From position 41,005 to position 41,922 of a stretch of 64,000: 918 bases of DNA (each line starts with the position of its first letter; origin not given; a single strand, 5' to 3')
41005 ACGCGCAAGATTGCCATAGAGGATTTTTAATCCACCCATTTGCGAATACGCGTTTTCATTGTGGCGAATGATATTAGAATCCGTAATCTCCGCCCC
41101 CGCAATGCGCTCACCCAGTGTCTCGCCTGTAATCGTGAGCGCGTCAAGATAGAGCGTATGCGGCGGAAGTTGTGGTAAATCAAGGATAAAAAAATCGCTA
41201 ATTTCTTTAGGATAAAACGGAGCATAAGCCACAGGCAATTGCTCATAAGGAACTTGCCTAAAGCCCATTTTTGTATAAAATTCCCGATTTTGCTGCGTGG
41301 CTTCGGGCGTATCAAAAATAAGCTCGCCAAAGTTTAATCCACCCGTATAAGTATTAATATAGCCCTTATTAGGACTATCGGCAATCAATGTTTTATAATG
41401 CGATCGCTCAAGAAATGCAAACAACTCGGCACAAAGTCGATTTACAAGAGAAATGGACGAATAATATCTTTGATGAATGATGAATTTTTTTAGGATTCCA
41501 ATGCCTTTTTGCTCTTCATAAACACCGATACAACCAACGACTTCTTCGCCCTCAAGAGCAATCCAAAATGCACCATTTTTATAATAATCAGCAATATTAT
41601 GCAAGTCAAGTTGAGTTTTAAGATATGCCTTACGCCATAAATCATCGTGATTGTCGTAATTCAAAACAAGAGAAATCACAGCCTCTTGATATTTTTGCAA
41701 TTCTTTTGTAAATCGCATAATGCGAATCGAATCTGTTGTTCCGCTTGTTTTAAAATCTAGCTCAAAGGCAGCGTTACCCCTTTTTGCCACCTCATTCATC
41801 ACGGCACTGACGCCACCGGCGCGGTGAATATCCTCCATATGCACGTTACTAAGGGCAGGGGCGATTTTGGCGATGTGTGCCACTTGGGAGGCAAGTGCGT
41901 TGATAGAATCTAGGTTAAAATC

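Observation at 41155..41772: A GNAT acetyltransferase-like domain inserted in-frame into dihydroxy-acid dehydratase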

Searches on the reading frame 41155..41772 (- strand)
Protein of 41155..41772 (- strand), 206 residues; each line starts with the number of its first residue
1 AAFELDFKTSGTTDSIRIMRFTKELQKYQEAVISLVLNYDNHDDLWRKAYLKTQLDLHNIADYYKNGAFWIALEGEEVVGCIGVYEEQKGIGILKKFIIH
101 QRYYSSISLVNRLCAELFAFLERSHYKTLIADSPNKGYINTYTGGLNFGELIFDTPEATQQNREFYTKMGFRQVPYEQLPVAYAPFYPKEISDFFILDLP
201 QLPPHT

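Call 4: search_protein_families(library=pfam, proteins=[window:41155-41772:-], max_evalue=1)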
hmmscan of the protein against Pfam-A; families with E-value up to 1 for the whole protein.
window:41155-41772:- (206 aa): 4 families
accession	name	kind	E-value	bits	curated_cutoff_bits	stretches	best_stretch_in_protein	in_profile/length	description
PF13508.13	Acetyltransf_7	-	0.00013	22.7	27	1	66-172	2-83/84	Acetyltransferase (GNAT) domain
PF00583.31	Acetyltransf_1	-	0.00016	22.4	20.7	1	45-142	11-111/116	Acetyltransferase (GNAT) family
PF13673.13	Acetyltransf_10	-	0.0026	18.2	23.6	0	158-177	94-113/128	Acetyltransferase (GNAT) domain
PF13527.13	Acetyltransf_9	-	0.1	13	25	1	44-86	15-60/127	Acetyltransferase (GNAT) domain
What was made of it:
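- On GNAT (GCN5-related N-acetyltransferase) superfamily: Insert alone: PF00583 at 22.4 bits against a cut-off of 20.7, which is marginal (call 4).
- Pfam Acetyltransf_1 scores 22.4 bits, just above the 20.7 cut-off, when the insert is scanned alone (call 4).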

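Call 5: find_homologous_proteins(query=window:41155-41772:-, max_evalue=0.001)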
Query window:41155-41772:-: 40 candidates shared short words with the query, none scored E <= 0.001.
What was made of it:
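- Tried and rejected: A word-indexed search with the insert alone found nothing (call 5).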

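Call 8: search_dna_similar(query=window:41155-41772:-, collection=plasmids, mode=protein, max_evalue=0.01)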
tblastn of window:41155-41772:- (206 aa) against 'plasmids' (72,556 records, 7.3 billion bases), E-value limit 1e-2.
Records with a match: 17; places in all: 17; records where one place covers at least 80% of the query: 13.
Best place of each record, by identity: <60% 17.
By first word of the organism name: Paraburkholderia 7; Enterococcus 5; Listeria 2; Monoglobus 1; Priestia 1; Lactiplantibacillus 1.
By predicted mobility (MOB-suite, as given by PLSDB): non-mobilizable 14; mobilizable 2; conjugative 1.
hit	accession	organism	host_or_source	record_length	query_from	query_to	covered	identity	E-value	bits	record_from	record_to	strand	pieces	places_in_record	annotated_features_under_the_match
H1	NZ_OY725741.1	Monoglobus pectinilyticus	-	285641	10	204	95%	33.3%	6e-17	86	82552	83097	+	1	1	GNAT family N-acetyltransferase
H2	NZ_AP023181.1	Paraburkholderia sp. PGU19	Physopelta gutta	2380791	7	199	94%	31.0%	8e-13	73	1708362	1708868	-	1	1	none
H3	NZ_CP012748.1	Paraburkholderia caribensis MBA4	soil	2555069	19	200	88%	30.6%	4e-12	71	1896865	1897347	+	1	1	none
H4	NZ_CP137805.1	Priestia megaterium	Bacillus megaterium assembly,Arshan ...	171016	26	199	84%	31.6%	3e-12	72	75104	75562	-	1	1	GNAT family N-acetyltransferase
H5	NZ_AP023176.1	Paraburkholderia largidicola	Physopelta gutta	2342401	27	199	84%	31.6%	5e-13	74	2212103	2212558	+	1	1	none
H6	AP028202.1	Paraburkholderia largidicola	Physopelta gutta,midgut,Midgut crypts ...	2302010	27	199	84%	31.6%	5e-13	74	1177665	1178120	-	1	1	GNAT family N-acetyltransferase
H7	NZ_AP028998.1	Paraburkholderia sp. 22B1P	-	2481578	27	199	84%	31.6%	5e-13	74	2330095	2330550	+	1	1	none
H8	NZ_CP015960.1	Paraburkholderia caribensis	Mimosa,single cell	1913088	27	201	85%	30.7%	8e-12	71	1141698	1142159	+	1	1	none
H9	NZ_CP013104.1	Paraburkholderia caribensis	-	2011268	27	201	85%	30.7%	1e-11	70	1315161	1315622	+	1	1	none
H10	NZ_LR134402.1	Listeria monocytogenes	Homo sapiens,Vein blood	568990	31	186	76%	30.4%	1e-8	61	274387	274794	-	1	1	GNAT family N-acetyltransferase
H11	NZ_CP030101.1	Listeria monocytogenes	Environment,water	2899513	36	186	73%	30.5%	7e-9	62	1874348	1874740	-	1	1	none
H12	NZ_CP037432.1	Lactiplantibacillus plantarum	Food,kimchi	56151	51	201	73%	28.8%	1e-7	58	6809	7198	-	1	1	GNAT family N-acetyltransferase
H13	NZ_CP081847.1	Enterococcus raffinosus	Homo sapiens,feces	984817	26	201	85%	24.2%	6e-3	44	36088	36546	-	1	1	GNAT family N-acetyltransferase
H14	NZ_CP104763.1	Enterococcus raffinosus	-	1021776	26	201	85%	24.2%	6e-3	44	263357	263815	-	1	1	record has no annotation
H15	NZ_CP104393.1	Enterococcus raffinosus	fermented food (Meju)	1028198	26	201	85%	24.2%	6e-3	44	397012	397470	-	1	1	record has no annotation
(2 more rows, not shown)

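Call 10: search_protein_representatives(protein=window:41155-41772:-)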
Query: 206 residues. Proteins with E-value up to 0.001 (for the whole library): 94; up to 1e-10: 5; up to 1e-30: 0. The best 94 are listed.
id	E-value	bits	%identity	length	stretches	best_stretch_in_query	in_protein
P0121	3.2e-14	69.4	40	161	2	26-101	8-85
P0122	1.9e-13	66.9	39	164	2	27-135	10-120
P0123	1.1e-12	64.4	33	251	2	4-120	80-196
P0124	7.1e-12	61.8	34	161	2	26-134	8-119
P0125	4.9e-11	59.0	34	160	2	20-105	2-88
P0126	1.4e-10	57.6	35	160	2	26-134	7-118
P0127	1.8e-10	57.2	37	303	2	28-125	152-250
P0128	4.8e-10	55.8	35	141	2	52-134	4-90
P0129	5.3e-10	55.7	44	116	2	147-199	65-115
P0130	3.1e-09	53.2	43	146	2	29-101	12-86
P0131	3.3e-09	53.0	31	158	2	26-137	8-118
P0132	1.1e-08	51.3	33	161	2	37-105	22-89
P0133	1.1e-08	51.3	36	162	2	31-108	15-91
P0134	1.4e-08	51.0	36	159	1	26-198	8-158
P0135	4.8e-08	49.3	34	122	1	13-134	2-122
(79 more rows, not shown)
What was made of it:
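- Tried and rejected: This was an index limitation, since the exhaustive representative search and tblastn both found relatives (calls 8, 10).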

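Call 25: search_protein_families(library=ncbifam, proteins=[window:41155-41772:-, P0121, P0122, P0125], max_evalue=0.1)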
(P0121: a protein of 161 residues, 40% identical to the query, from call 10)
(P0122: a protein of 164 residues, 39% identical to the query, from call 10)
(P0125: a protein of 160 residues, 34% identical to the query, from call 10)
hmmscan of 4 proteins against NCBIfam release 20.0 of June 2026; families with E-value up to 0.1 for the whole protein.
window:41155-41772:- (206 aa): 0 families

P0121 (161 aa): 12 families
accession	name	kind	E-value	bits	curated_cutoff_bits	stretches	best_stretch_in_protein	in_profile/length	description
NF040501.1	resist_ArsN2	equivalog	1.3e-05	24.8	125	1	50-143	24-110/133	arsenic resistance N-acetyltransferase ArsN2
NF000359.1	sat3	exception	0.00042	20.4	360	1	40-136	61-154/180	streptothricin N-acetyltransferase Sat3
TIGR01575.1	rimI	equivalog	0.00058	20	86.4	1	48-138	29-116/132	ribosomal protein S18-alanine N-acetyltransferase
NF000360.1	sat4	exception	0.0014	18.7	380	1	13-138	36-157/180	streptothricin N-acetyltransferase Sat4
NF007807.0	PRK10514.1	equivalog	0.0018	18.2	134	1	27-138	28-126/147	acetyltransferase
NF003641.0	PRK05279.1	equivalog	0.0077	15.1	344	1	53-160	336-441/441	amino-acid N-acetyltransferase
NF005840.0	PRK07757.1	equivalog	0.017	15.1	154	1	52-143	44-127/153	N-acetyltransferase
TIGR01417.1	PTS_I_fam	equivalog_domain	0.04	12.4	341.7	1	106-148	418-460/565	phosphoenolpyruvate--protein phosphotransferase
NF005921.0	PRK07922.1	equivalog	0.042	13.5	180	1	51-141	47-130/170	amino-acid N-acetyltransferase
NF040503.1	resist_ArsN1a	equivalog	0.045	13.5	170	1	55-137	52-136/159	arsinothricin resistance N-acetyltransferase ArsN1 family A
NF053587.1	SpmdActasePaiA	equivalog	0.057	13.2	250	1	82-139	97-152/172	spermidine/spermine N(1)-acetyltransferase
TIGR01890.1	N-Ac-Glu-synth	equivalog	0.095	11.6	202.85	1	59-160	330-429/429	amino-acid N-acetyltransferase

P0122 (164 aa): 13 families
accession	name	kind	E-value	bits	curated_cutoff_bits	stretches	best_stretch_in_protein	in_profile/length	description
NF040501.1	resist_ArsN2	equivalog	7.7e-08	32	125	1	49-145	22-112/133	arsenic resistance N-acetyltransferase ArsN2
NF007853.0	PRK10562.1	equivalog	8.5e-08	32.5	125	1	4-139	2-125/146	N-acetyltransferase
TIGR01575.1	rimI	equivalog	1.9e-07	31.3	86.4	1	42-138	23-116/132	ribosomal protein S18-alanine N-acetyltransferase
NF005840.0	PRK07757.1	equivalog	7.1e-06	26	154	1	51-143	42-127/153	N-acetyltransferase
NF005921.0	PRK07922.1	equivalog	4.4e-05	23.2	180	1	52-142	47-131/170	amino-acid N-acetyltransferase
NF000359.1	sat3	exception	0.00011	22.3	360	1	45-138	65-156/180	streptothricin N-acetyltransferase Sat3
NF002959.0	PRK03624.1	equivalog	0.00031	20.5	124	1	2-137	7-132/147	GNAT family acetyltransferase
NF000360.1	sat4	exception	0.00042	20.4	380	1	52-159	73-179/180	streptothricin N-acetyltransferase Sat4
NF003641.0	PRK05279.1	equivalog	0.0018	17.2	344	1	52-148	335-426/441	amino-acid N-acetyltransferase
NF000507.1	AAC_6p_Ie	exception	0.003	17.5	450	1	77-139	97-158/201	aminoglycoside N-acetyltransferase AAC(6')-Ie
NF008964.0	PRK12308.1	equivalog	0.0039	15.6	657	1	41-143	493-588/624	argininosuccinate lyase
NF033693.0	AAC_6p_Ie_fam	exception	0.0041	17.3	340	1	77-139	97-158/179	AAC(6')-Ie family aminoglycoside N-acetyltransferase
TIGR03585.1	PseH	equivalog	0.0041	17.2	93.1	1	49-138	49-137/156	UDP-4-amino-4,6-dideoxy-N-acetyl-beta-L-altrosamine N-acetyltransferase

P0125 (160 aa): 10 families
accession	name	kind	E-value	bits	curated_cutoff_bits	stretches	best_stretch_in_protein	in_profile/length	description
NF040501.1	resist_ArsN2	equivalog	3.4e-07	29.9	125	1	47-140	21-110/133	arsenic resistance N-acetyltransferase ArsN2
TIGR01575.1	rimI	equivalog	7.7e-07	29.3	86.4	1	51-136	33-117/132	ribosomal protein S18-alanine N-acetyltransferase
NF005840.0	PRK07757.1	equivalog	5.6e-05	23.1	154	1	52-140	44-127/153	N-acetyltransferase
NF000482.1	AAC_3_XI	exception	6.4e-05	22.8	300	1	70-137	71-138/148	aminoglycoside N-acetyltransferase AAC(3)-XI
NF000359.1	sat3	exception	0.0016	18.6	360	1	49-133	70-154/180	streptothricin N-acetyltransferase Sat3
NF040504.1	resist_ArsN1b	equivalog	0.0068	16.2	210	1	79-135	81-137/159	arsinothricin resistance N-acetyltransferase ArsN1 family B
NF040503.1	resist_ArsN1a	equivalog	0.0084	15.9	170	1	81-134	83-136/159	arsinothricin resistance N-acetyltransferase ArsN1 family A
NF033693.0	AAC_6p_Ie_fam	exception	0.012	15.8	340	1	77-145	98-165/179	AAC(6')-Ie family aminoglycoside N-acetyltransferase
NF007025.1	PRK09491.1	equivalog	0.023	14.6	173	1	59-135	47-123/145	ribosomal protein S18-alanine N-acetyltransferase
NF007853.0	PRK10562.1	equivalog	0.029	14.6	125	1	76-136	70-125/146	N-acetyltransferase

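Call 26: search_protein_families(library=pfam, proteins=[P0121, P0122, P0125, P0123, P0127], max_evalue=0.1)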
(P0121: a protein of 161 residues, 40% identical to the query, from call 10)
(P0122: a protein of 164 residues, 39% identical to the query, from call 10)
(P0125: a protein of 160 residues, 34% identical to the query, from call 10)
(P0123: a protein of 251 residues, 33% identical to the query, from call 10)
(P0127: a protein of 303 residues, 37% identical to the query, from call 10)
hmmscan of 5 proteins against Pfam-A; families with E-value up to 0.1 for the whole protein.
P0121 (161 aa): 5 families
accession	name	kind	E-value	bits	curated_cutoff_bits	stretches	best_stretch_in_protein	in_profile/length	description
PF00583.31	Acetyltransf_1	-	3.6e-11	43.8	20.7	1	33-134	16-116/116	Acetyltransferase (GNAT) family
PF13508.13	Acetyltransf_7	-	2.9e-08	34.4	27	1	49-135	2-83/84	Acetyltransferase (GNAT) domain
PF13673.13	Acetyltransf_10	-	2.1e-07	31.4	23.6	1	45-138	25-111/128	Acetyltransferase (GNAT) domain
PF13302.13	Acetyltransf_3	-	0.001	20.2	25.4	1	49-134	51-137/138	Acetyltransferase (GNAT) domain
PF13420.13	Acetyltransf_4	-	0.05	14.1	24.3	1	44-134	43-134/155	Acetyltransferase (GNAT) domain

P0122 (164 aa): 5 families
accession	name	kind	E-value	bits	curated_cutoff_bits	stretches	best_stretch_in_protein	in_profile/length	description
PF00583.31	Acetyltransf_1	-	1.9e-13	51.1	20.7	1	32-134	14-116/116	Acetyltransferase (GNAT) family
PF13508.13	Acetyltransf_7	-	6.9e-12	46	27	1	50-135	2-83/84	Acetyltransferase (GNAT) domain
PF13673.13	Acetyltransf_10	-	4.9e-08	33.4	23.6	1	46-140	25-113/128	Acetyltransferase (GNAT) domain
PF13420.13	Acetyltransf_4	-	0.0002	21.9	24.3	1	4-140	1-140/155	Acetyltransferase (GNAT) domain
PF13527.13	Acetyltransf_9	-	0.011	16.2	25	1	3-71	1-61/127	Acetyltransferase (GNAT) domain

P0125 (160 aa): 7 families
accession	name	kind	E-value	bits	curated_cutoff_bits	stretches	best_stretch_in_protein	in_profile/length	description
PF00583.31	Acetyltransf_1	-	2.4e-12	47.6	20.7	1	24-131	10-116/116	Acetyltransferase (GNAT) family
PF13508.13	Acetyltransf_7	-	3e-10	40.8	27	1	49-132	2-83/84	Acetyltransferase (GNAT) domain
PF13673.13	Acetyltransf_10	-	5.2e-09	36.6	23.6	1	48-136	29-112/128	Acetyltransferase (GNAT) domain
PF13420.13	Acetyltransf_4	-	0.0067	16.9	24.3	1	62-137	61-140/155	Acetyltransferase (GNAT) domain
PF08445.16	FR47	-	0.0096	16.3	22.1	1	78-137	25-83/86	FR47-like protein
PF13302.13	Acetyltransf_3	-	0.066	14.3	25.4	1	45-132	49-138/138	Acetyltransferase (GNAT) domain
PF14542.12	Acetyltransf_CG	-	0.073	13.7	30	0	62-109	12-59/80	GCN5-related N-acetyl-transferase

P0123 (251 aa): 7 families
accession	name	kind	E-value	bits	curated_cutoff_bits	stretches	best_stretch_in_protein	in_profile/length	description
PF00583.31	Acetyltransf_1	-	1.3e-16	61.3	20.7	1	134-225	23-116/116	Acetyltransferase (GNAT) family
PF13508.13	Acetyltransf_7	-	2.7e-14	53.7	27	1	143-226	2-83/84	Acetyltransferase (GNAT) domain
PF13958.12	ToxN_toxin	-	5.3e-13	49.9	25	1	10-65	47-103/159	Toxin ToxN, type III toxin-antitoxin system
PF13673.13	Acetyltransf_10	-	6.1e-11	42.8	23.6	1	140-230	27-112/128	Acetyltransferase (GNAT) domain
PF13420.13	Acetyltransf_4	-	2.2e-05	25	24.3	1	141-227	46-136/155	Acetyltransferase (GNAT) domain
PF13302.13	Acetyltransf_3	-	0.00014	23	25.4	1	125-226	33-138/138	Acetyltransferase (GNAT) domain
PF13480.13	Acetyltransf_6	-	0.00065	20.3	22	1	137-203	65-130/143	Acetyltransferase (GNAT) domain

P0127 (303 aa): 18 families
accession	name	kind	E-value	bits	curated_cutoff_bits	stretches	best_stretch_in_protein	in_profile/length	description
PF00583.31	Acetyltransf_1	-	1.6e-12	48.1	20.7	1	183-275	24-116/116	Acetyltransferase (GNAT) family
PF12802.13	MarR_2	-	8.5e-09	35.9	27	1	33-80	2-50/61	MarR family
PF13508.13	Acetyltransf_7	-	1.2e-08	35.6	27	1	192-276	3-83/84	Acetyltransferase (GNAT) domain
PF01047.28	MarR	-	2.1e-08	34.3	24.6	1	34-81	1-48/59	MarR family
PF25213.1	HVO_A0261_N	-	2.1e-08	34.3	35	1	47-113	21-83/86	HVO_A0261 N-terminal domain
PF13673.13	Acetyltransf_10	-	6e-05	23.5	23.6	1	190-280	29-112/128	Acetyltransferase (GNAT) domain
PF13545.12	HTH_Crp_2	-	0.0015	18.9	27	1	50-81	22-53/70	Crp-like helix-turn-helix domain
PF09339.16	HTH_IclR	-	0.0043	17.2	22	1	49-80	17-48/52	IclR helix-turn-helix domain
PF13463.12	HTH_27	-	0.0051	17.5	22.2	1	34-96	1-67/68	Winged helix DNA-binding domain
PF12840.13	HTH_20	-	0.013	15.9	27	1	49-78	17-46/51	Helix-turn-helix domain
PF02082.26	Rrf2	-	0.015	15.9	30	1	41-81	11-54/132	Iron-dependent Transcriptional regulator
PF25212.1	HVO_A0114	-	0.018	15.2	27.6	1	34-81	20-67/84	HVO_A0114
PF13480.13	Acetyltransf_6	-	0.062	13.9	22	0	184-256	64-133/143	Acetyltransferase (GNAT) domain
PF01978.25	TrmB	-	0.064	13.6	25.6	0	47-83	19-55/68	Sugar-specific transcriptional regulator TrmB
PF24037.1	DUF7346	-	0.075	13.6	28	0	13-101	48-135/139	Family of unknown function (DUF7346)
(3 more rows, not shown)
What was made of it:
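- Those proteins are bona fide Pfam GNATs at 44-61 bits against a cut-off of 20.7 (call 26).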
